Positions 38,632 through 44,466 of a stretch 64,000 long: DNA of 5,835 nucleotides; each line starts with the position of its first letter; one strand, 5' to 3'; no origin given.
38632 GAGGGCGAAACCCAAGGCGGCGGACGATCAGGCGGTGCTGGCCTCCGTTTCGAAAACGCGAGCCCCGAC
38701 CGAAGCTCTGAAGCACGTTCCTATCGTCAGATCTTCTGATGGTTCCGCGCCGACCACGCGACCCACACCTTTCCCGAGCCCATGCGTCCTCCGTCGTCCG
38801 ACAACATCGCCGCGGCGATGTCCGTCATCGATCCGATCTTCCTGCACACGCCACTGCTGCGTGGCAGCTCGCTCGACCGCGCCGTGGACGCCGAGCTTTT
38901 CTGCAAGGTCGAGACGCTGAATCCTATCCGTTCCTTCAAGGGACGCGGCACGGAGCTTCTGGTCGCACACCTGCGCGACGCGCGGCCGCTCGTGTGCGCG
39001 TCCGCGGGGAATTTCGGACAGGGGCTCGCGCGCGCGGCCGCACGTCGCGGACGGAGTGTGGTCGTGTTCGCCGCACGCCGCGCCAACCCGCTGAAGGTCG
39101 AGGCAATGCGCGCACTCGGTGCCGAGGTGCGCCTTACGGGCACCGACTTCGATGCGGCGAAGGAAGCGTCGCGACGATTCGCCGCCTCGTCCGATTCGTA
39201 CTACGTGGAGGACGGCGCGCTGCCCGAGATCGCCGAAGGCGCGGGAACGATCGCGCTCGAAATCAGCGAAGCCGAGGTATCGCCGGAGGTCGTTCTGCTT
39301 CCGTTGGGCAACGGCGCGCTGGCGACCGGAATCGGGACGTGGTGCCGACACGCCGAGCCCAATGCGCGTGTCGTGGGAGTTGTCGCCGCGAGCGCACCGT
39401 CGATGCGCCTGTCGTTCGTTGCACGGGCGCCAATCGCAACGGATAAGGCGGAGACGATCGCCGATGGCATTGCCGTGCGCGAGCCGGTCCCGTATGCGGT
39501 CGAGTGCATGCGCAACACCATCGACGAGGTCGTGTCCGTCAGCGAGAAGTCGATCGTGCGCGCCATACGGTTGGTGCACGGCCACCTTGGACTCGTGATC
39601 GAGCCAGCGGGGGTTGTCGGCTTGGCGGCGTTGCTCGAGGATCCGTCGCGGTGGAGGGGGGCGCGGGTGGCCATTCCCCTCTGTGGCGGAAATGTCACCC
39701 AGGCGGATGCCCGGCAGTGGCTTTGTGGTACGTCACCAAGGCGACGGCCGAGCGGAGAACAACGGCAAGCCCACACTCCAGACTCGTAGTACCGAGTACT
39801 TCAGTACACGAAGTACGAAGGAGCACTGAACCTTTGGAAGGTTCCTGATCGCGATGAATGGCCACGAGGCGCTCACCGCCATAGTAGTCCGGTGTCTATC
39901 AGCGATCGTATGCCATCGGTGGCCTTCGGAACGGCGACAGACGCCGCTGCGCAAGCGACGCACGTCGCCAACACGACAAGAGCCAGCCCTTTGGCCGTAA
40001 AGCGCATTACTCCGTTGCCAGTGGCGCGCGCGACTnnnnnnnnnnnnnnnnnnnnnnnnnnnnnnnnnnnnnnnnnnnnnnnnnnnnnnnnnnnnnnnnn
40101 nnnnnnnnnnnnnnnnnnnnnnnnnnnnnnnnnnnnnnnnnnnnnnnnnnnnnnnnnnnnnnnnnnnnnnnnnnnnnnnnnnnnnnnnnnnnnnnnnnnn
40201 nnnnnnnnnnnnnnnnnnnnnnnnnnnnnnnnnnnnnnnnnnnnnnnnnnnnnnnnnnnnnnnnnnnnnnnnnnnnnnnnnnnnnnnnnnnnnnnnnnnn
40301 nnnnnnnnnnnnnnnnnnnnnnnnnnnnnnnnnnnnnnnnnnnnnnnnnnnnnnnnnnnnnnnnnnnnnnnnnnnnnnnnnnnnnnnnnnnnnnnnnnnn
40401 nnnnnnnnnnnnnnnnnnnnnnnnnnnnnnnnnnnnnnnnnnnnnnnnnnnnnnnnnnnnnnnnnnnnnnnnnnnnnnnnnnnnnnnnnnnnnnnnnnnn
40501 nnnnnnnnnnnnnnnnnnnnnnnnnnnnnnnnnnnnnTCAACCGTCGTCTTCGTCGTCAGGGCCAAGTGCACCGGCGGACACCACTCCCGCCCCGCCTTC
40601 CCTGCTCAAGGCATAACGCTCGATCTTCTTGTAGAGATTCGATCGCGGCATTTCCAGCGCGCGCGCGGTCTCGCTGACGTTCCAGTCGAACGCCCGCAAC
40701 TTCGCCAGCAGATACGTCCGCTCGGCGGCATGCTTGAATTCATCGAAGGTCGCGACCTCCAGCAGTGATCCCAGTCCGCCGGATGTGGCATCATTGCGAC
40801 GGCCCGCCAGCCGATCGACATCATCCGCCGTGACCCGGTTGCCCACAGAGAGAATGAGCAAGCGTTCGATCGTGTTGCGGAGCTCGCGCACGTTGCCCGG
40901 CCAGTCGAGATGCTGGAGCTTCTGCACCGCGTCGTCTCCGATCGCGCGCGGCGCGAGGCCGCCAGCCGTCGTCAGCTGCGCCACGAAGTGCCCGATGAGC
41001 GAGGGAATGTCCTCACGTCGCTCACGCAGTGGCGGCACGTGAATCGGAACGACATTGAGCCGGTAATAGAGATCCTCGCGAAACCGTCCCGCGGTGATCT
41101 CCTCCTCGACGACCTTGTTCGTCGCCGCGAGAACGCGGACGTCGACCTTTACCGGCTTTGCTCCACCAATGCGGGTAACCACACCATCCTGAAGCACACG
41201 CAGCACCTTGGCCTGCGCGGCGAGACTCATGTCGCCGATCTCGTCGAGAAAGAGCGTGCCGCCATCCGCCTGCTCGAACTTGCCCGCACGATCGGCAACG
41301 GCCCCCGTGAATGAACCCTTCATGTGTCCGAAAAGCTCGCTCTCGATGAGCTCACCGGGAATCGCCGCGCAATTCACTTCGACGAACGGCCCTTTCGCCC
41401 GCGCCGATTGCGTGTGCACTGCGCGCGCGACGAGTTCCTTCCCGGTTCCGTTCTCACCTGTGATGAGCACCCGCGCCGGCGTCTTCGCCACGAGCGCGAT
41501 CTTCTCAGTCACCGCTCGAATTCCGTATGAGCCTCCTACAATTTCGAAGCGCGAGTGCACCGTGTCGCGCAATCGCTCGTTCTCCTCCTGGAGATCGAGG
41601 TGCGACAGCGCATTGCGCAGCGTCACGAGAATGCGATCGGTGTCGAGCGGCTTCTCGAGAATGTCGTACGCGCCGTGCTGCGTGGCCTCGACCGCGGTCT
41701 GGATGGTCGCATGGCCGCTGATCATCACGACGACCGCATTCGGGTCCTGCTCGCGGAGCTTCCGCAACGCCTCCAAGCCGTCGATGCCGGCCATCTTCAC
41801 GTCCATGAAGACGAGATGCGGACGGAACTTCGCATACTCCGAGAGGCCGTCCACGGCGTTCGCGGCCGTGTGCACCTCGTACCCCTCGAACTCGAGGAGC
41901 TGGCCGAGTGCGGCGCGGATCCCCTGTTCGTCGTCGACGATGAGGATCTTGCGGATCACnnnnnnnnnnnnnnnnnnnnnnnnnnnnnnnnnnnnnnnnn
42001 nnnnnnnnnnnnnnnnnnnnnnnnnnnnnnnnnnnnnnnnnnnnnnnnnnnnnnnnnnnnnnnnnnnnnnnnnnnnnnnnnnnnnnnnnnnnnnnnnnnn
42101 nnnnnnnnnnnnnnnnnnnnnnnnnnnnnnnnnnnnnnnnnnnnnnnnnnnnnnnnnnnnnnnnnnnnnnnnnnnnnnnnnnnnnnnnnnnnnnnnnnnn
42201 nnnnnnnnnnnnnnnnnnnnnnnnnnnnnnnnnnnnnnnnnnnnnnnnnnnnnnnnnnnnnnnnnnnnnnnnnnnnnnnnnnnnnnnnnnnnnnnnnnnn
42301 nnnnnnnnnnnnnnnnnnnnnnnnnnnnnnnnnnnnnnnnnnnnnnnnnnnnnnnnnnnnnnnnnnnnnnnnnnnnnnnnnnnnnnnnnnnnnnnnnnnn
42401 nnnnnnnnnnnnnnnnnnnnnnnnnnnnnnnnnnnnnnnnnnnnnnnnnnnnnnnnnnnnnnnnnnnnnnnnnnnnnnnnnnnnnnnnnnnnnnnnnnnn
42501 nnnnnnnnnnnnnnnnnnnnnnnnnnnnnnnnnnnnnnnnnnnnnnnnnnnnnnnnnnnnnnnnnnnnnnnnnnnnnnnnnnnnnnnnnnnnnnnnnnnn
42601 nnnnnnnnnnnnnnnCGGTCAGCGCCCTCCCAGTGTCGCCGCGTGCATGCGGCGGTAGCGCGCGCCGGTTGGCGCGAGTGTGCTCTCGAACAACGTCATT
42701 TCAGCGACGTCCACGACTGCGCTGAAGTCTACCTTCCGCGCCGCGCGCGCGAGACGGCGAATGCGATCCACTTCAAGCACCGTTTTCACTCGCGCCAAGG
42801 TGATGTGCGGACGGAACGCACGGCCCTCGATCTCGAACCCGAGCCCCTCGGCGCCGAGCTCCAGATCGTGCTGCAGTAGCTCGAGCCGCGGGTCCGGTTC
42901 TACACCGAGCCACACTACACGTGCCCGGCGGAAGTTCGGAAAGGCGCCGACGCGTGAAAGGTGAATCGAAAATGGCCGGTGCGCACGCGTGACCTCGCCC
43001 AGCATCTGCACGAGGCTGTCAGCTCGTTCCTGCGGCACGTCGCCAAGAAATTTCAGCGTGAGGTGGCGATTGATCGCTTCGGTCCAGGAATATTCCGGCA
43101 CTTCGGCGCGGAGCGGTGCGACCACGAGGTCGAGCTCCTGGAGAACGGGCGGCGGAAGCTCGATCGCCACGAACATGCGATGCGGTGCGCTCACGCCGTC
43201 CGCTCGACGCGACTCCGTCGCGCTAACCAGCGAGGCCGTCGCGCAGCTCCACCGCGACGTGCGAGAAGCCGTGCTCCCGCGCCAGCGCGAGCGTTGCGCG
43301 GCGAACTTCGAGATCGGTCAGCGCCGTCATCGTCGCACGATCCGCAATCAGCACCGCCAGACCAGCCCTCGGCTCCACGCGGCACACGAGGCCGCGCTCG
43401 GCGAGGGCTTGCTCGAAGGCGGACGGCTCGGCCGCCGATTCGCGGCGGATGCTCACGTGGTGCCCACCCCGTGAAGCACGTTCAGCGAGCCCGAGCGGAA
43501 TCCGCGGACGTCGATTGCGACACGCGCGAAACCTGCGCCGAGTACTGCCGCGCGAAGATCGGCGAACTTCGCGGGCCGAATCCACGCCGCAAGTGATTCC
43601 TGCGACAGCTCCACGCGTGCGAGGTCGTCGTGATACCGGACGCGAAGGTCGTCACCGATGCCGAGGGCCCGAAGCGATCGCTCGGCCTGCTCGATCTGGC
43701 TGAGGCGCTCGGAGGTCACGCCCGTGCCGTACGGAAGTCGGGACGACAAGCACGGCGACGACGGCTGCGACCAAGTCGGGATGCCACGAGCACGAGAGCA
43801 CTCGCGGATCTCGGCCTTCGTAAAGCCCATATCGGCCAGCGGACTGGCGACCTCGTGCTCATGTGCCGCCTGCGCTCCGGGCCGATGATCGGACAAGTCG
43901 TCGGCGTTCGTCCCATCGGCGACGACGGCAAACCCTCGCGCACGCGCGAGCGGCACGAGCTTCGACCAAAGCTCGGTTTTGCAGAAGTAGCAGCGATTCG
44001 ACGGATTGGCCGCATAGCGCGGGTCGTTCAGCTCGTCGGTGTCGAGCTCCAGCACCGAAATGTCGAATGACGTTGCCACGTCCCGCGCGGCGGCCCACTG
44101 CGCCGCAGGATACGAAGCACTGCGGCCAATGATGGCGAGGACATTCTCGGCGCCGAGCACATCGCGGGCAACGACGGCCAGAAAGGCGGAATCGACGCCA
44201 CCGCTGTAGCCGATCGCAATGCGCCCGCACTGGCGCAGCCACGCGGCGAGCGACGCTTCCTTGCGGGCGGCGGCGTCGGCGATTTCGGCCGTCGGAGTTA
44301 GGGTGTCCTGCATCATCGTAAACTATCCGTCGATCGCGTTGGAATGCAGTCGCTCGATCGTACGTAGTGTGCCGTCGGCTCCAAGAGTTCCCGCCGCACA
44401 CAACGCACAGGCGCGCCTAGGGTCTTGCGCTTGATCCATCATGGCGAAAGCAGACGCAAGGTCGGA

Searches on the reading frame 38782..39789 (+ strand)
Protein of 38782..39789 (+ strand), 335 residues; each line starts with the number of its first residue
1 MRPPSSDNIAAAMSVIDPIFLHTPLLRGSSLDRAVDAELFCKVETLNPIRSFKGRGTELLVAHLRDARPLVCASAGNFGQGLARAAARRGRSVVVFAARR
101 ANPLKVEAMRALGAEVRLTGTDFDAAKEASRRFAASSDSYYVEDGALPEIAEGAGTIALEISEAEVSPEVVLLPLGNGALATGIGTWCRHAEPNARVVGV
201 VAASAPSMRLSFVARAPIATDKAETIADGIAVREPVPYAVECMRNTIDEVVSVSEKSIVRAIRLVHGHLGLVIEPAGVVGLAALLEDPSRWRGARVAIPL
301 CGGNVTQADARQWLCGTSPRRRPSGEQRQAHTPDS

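Call 37: search_protein_families(library=pfam, proteins=[window:38782-39789:+], max_evalue=0.001)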
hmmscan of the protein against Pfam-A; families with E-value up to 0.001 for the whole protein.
window:38782-39789:+ (335 aa): 1 family
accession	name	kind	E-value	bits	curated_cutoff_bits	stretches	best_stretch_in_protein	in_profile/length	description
PF00291.31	PALP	-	6.4e-68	229.7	35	1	22-302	7-295/295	Pyridoxal-phosphate dependent enzyme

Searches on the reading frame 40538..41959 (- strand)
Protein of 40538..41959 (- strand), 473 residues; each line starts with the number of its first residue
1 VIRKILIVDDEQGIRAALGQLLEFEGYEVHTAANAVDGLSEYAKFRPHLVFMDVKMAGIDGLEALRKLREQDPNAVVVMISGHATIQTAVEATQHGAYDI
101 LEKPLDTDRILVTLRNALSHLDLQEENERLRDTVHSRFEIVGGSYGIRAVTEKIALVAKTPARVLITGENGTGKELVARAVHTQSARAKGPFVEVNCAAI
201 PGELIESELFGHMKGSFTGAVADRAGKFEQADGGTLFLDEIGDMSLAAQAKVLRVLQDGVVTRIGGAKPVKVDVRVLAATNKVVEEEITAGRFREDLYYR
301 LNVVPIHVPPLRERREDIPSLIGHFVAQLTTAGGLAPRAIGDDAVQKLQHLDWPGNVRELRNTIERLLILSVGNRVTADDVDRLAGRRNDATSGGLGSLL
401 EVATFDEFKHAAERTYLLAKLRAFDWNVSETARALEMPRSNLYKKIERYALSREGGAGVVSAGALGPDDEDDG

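Call 115: search_protein_families(library=pfam, proteins=[window:40538-41959:-], max_evalue=0.0001)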
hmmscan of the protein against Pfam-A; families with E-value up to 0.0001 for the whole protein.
window:40538-41959:- (473 aa): 7 families
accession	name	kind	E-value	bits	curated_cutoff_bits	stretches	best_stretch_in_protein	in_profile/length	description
PF00158.32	Sigma54_activat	-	4e-71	238.5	20.2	1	141-307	2-168/168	Sigma-54 interaction domain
PF00072.30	Response_reg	-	7.1e-30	103.9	30.2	1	5-113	1-109/111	Response regulator receiver domain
PF25601.1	AAA_lid_14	-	5.3e-23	81.1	27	1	312-384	1-73/87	AAA+ ATPase lid domain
PF14532.12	Sigma54_activ_2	-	6.2e-23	82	25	1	141-311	1-138/138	Sigma-54 interaction domain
PF00004.35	AAA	-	1e-08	36.1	21.2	1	164-297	1-127/131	ATPase family associated with various cellular activities (AAA)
PF02954.25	HTH_8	-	3.7e-08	33.4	22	1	413-449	6-42/42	Bacterial regulatory protein, Fis family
PF07728.20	AAA_5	-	2.8e-06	27.8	22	1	164-284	2-125/139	AAA domain (dynein-related subfamily)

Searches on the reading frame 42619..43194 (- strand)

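Call 115: search_protein_families(library=pfam, proteins=[window:42619-43194:-], max_evalue=0.0001)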
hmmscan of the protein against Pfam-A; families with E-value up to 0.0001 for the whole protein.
window:42619-43194:- (191 aa): 2 families
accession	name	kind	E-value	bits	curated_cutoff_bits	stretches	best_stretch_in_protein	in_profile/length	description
PF02834.22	LigT_PEase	-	8.3e-29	100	23.3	2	11-95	1-87/87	LigT like Phosphoesterase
PF13563.12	2_5_RNA_ligase2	-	1.8e-17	64.2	27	1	21-170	8-147/152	2'-5' RNA ligase superfamily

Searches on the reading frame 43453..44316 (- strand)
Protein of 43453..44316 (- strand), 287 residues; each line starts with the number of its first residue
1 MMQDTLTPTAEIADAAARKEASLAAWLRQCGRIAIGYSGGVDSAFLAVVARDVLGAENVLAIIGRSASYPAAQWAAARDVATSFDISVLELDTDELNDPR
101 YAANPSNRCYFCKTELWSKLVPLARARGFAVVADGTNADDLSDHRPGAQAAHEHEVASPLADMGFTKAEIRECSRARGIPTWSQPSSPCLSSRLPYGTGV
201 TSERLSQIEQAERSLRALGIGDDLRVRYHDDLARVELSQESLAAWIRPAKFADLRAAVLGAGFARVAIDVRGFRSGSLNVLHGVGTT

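Call 37: search_protein_families(library=pfam, proteins=[window:43453-44316:-], max_evalue=0.001)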
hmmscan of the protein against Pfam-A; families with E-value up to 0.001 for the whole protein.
window:43453-44316:- (287 aa): 2 families
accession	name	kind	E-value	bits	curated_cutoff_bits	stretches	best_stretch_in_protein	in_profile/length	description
PF02540.23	NAD_synthase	-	3.1e-07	30.2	21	1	32-95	20-83/242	NAD synthase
PF24167.1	DUF7411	-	0.00015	21.8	28.7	1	33-140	3-107/194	Family of unknown function (DUF7411)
